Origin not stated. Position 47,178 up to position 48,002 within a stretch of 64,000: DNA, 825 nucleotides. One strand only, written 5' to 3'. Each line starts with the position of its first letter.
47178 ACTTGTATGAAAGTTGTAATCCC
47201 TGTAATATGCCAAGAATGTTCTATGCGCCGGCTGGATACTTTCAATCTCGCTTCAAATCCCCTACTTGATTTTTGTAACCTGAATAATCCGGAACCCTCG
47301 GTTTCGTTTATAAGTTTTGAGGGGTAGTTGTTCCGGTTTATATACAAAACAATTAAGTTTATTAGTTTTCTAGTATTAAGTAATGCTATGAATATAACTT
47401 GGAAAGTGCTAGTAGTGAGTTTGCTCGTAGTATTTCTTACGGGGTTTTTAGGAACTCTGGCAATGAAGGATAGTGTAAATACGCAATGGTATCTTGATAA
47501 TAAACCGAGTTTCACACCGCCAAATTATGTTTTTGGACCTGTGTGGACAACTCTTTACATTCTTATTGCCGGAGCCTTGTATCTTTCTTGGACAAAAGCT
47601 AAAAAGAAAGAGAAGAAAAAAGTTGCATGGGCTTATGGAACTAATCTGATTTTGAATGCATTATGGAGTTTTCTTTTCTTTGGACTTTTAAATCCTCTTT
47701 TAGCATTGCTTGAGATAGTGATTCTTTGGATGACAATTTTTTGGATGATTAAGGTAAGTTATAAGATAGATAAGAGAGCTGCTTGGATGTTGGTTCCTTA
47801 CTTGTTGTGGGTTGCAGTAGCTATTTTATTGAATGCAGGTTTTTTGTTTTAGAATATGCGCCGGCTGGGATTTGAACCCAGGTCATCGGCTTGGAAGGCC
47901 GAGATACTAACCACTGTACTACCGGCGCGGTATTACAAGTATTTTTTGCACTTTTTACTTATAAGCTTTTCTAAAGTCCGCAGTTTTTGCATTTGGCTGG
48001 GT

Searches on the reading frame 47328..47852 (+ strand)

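Call 42: search_protein_families(library=pfam, proteins=[window:47328-47852:+])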
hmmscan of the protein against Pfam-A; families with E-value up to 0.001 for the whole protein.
window:47328-47852:+ (174 aa): 1 family
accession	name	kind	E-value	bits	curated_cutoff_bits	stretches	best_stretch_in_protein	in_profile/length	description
PF03073.20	TspO_MBR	-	5.2e-42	143.5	24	1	32-172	2-143/145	TspO/MBR family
